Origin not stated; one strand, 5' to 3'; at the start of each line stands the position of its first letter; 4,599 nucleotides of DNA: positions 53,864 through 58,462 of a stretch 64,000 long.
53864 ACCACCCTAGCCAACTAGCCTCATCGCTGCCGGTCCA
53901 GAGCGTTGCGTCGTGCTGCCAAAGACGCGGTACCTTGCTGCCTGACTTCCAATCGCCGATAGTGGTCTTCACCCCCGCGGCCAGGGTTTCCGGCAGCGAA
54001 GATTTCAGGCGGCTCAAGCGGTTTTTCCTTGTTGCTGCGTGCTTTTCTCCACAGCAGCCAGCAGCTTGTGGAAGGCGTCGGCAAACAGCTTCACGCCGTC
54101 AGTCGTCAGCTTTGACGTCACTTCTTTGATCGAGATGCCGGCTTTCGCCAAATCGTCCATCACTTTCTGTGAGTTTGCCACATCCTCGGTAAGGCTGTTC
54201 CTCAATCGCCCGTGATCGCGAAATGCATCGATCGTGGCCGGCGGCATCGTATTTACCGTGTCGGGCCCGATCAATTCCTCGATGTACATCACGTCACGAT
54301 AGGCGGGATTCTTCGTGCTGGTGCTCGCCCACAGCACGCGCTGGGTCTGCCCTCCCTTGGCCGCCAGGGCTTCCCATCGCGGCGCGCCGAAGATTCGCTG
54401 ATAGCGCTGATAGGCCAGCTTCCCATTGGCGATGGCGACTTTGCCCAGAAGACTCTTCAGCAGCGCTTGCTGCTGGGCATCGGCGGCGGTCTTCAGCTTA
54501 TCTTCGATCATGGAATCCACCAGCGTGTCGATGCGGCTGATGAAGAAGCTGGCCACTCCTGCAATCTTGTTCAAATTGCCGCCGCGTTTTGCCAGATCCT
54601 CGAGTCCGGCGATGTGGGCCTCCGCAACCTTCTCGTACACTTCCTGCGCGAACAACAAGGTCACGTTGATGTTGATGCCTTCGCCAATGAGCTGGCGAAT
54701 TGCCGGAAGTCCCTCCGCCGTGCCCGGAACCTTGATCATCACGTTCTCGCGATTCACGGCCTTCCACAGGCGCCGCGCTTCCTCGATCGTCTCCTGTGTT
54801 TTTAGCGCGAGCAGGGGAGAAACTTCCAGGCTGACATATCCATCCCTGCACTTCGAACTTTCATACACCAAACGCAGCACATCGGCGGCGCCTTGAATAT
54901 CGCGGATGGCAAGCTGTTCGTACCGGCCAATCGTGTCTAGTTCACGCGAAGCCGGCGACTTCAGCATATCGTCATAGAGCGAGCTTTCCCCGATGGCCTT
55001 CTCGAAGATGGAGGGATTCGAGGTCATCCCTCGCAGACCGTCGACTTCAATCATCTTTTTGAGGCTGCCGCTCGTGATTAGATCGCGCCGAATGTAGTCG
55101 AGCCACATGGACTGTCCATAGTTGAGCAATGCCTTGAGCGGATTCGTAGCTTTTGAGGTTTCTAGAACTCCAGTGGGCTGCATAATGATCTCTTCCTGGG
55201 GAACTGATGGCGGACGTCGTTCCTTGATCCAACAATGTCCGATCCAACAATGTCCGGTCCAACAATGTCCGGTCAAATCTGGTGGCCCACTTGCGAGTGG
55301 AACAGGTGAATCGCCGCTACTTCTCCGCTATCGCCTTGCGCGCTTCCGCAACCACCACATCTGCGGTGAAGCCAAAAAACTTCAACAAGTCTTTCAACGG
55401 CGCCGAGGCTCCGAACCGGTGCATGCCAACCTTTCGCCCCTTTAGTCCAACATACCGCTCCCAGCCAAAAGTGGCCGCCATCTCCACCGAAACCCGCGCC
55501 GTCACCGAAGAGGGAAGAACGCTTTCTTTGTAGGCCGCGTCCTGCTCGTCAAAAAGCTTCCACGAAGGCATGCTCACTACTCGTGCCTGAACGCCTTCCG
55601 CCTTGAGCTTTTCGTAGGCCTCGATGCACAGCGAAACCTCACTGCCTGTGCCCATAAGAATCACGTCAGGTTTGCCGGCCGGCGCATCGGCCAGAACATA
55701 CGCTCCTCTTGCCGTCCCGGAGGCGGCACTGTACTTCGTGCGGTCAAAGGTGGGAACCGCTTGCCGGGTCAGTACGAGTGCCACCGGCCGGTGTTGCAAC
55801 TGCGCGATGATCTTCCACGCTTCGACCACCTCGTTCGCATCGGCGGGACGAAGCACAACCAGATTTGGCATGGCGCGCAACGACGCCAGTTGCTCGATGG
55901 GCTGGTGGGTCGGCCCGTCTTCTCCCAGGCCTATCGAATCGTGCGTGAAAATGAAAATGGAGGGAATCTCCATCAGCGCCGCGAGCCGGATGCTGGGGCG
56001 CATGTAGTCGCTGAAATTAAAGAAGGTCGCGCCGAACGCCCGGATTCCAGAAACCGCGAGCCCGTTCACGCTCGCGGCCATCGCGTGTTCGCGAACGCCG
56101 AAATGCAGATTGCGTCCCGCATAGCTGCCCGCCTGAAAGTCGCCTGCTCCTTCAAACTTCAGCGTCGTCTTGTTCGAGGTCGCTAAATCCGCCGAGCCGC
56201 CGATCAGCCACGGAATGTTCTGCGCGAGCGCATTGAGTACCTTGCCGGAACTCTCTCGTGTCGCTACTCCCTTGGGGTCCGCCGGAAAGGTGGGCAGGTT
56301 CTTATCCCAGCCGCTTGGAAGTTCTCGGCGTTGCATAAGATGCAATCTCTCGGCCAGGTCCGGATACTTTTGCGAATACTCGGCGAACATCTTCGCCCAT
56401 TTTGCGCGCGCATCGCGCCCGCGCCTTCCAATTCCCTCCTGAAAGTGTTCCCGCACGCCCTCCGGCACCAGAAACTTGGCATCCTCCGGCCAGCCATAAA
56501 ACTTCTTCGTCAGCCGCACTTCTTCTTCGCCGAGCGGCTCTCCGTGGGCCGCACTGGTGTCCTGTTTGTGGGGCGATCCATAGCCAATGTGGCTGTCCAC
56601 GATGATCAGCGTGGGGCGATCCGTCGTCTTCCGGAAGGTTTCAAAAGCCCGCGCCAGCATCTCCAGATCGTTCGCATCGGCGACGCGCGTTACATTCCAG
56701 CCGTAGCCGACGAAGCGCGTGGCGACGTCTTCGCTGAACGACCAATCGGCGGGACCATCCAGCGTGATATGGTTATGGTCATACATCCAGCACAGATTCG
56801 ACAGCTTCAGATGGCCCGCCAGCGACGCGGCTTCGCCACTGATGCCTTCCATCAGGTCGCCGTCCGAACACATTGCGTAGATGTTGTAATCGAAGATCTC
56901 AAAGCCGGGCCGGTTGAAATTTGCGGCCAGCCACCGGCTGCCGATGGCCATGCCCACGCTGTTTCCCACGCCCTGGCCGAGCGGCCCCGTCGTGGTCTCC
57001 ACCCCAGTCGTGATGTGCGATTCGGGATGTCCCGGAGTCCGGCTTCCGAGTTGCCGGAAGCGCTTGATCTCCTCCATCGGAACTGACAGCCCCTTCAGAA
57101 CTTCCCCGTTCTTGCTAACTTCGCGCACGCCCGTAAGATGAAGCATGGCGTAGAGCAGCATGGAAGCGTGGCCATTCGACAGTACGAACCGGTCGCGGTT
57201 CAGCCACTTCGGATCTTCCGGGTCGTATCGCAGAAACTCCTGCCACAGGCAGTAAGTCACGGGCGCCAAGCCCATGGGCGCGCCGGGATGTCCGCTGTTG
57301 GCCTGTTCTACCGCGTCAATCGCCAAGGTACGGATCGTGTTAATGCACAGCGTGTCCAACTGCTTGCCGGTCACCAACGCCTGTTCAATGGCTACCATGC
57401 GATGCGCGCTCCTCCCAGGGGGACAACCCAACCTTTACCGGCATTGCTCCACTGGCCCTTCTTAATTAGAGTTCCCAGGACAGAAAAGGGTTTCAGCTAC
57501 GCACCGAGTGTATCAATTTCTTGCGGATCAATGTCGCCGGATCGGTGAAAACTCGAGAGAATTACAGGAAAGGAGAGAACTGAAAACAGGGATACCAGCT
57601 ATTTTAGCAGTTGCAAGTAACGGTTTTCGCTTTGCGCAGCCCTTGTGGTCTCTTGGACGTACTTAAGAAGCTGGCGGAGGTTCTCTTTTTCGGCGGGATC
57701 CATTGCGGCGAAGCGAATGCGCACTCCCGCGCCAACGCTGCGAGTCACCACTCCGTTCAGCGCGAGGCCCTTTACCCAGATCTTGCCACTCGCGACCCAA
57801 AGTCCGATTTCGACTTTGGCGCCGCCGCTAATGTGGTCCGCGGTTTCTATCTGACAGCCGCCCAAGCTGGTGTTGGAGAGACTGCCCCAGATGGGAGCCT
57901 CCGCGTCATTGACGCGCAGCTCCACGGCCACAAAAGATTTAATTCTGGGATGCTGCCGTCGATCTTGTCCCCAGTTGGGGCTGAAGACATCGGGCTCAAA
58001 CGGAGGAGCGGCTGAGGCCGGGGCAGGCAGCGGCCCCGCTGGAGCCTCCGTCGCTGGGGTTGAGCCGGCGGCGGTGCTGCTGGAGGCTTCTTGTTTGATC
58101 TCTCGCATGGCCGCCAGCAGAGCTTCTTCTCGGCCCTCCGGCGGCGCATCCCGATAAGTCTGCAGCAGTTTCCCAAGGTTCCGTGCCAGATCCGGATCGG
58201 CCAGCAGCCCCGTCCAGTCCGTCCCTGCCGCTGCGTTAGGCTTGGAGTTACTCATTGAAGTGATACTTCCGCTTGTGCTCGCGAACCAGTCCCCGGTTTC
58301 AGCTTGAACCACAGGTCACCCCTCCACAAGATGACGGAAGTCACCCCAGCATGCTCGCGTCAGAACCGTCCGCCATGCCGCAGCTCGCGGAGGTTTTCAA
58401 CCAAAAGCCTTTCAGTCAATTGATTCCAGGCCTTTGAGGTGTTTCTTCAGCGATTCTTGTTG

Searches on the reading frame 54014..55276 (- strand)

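Call 35: search_protein_families(library=pfam, proteins=[window:54014-55276:-], max_evalue=0.001)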
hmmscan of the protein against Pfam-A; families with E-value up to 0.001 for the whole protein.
window:54014-55276:- (420 aa): 1 family
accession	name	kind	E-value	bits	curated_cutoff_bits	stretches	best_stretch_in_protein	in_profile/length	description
PF00923.25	TAL_FSA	-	1.7e-83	280.8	27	1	57-408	1-284/285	Transaldolase/Fructose-6-phosphate aldolase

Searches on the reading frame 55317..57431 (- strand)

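Call 35: search_protein_families(library=pfam, proteins=[window:55317-57431:-], max_evalue=0.001)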
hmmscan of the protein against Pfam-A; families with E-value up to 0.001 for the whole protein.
window:55317-57431:- (704 aa): 4 families
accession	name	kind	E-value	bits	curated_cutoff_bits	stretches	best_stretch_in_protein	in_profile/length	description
PF00456.26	Transketolase_N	-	1.4e-132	442.2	22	1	26-372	2-334/334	Transketolase, thiamine diphosphate binding domain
PF02779.29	Transket_pyr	-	3.2e-51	173.9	27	1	388-560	2-173/174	Transketolase, pyrimidine binding domain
PF22613.1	Transketolase_C_1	-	6.1e-45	152.5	27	1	576-689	1-113/113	Transketolase-like TK C-terminal domain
PF02780.25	Transketolase_C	-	1.6e-15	57.6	25.9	1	587-691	9-122/124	Transketolase, C-terminal domain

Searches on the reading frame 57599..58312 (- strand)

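Call 35: search_protein_families(library=pfam, proteins=[window:57599-58312:-], max_evalue=0.001)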
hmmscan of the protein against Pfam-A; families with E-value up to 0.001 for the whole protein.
window:57599-58312:- (237 aa): 1 family
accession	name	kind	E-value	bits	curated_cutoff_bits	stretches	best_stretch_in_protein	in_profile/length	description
PF07238.19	PilZ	-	4e-09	37.2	22.5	1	117-216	1-100/102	PilZ domain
